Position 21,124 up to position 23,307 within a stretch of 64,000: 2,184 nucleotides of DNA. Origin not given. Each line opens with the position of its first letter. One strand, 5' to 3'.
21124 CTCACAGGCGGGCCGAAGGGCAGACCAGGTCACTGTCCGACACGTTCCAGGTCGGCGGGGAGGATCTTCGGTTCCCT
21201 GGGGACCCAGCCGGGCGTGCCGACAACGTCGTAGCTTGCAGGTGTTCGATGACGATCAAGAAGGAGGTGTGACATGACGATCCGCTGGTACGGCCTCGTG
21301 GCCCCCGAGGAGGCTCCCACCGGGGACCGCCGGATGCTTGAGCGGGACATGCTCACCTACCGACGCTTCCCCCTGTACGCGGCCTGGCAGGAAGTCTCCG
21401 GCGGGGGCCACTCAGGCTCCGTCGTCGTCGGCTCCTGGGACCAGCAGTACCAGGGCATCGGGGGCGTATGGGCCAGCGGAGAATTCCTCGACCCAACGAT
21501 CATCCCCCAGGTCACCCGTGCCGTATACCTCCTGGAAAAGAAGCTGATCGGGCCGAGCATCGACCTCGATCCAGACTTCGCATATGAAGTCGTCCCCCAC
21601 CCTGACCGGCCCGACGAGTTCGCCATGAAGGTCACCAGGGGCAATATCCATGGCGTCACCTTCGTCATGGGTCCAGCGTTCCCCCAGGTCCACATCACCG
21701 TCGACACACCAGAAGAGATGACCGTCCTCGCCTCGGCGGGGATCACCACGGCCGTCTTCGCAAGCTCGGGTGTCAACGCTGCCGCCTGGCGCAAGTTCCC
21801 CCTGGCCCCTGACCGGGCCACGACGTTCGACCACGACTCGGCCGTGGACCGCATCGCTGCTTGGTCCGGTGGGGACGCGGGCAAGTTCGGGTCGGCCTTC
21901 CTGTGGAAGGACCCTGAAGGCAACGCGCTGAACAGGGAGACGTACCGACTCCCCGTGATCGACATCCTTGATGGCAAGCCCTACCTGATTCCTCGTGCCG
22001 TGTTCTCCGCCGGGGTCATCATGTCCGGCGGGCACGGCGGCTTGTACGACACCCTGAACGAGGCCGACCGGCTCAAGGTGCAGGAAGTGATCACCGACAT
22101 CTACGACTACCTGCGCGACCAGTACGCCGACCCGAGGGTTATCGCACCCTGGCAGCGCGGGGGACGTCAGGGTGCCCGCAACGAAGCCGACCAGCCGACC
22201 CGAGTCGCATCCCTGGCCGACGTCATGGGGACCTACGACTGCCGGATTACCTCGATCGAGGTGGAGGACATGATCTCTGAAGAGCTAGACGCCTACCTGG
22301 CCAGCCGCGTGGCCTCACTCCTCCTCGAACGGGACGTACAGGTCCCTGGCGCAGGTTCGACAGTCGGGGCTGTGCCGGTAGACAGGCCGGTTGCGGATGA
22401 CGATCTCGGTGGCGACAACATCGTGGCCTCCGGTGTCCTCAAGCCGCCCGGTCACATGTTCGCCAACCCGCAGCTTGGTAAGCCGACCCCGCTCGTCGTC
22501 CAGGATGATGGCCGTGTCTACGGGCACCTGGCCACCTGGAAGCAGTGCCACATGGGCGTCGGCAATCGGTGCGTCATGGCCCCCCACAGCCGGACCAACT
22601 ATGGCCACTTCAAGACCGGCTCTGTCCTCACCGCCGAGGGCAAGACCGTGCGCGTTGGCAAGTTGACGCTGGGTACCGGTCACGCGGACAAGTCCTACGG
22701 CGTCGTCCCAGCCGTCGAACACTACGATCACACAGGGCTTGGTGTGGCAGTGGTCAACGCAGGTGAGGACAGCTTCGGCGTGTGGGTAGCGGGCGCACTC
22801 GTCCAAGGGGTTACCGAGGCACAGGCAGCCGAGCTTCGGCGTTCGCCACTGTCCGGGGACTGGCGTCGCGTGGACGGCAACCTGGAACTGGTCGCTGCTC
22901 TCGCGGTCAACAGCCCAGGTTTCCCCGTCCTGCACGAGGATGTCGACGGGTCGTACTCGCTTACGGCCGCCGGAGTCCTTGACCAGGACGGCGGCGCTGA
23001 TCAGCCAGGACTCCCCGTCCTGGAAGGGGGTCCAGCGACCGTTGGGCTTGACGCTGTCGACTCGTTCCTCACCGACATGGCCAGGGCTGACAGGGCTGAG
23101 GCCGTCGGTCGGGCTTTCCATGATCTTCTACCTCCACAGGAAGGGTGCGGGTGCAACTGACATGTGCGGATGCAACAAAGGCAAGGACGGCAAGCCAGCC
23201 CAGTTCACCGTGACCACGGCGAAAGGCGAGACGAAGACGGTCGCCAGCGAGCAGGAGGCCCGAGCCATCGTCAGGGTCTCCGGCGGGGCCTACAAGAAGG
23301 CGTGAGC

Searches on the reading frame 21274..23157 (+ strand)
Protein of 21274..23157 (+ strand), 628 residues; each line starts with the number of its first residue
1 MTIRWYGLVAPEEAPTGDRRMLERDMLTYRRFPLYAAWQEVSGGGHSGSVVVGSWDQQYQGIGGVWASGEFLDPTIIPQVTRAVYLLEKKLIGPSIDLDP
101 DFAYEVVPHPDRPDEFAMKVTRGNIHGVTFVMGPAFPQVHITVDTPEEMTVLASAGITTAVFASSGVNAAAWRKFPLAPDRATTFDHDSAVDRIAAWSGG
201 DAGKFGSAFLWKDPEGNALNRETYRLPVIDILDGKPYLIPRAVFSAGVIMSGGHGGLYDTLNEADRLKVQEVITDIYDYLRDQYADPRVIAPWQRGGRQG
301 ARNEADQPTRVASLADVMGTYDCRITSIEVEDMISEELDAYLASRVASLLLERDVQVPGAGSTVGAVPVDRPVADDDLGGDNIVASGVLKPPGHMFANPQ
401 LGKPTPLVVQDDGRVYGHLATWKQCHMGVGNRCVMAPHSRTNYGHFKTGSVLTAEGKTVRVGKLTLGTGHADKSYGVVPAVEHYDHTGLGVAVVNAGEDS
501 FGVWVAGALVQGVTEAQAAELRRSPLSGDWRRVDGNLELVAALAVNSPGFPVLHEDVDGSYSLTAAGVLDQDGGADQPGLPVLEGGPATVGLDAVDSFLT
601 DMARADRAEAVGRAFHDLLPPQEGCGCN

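Call 21: search_protein_families(library=phrogs, proteins=[window:21274-23157:+], max_evalue=0.001)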
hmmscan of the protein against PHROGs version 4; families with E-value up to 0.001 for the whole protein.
window:21274-23157:+ (628 aa): 5 families
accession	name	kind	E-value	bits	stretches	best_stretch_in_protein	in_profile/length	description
phrog_859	-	head and packaging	6.5e-89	300.5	1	8-586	384-746/807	portal protein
phrog_21470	-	unknown function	1.3e-79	269.2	2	391-599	222-433/500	-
phrog_18402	-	head and packaging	1.3e-52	180.4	1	383-554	10-175/861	head maturation protease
phrog_29860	-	head and packaging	3e-50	172.5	1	384-554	10-179/405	virion structural protein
phrog_21406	-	unknown function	6.2e-35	121.1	2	387-558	607-783/1668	-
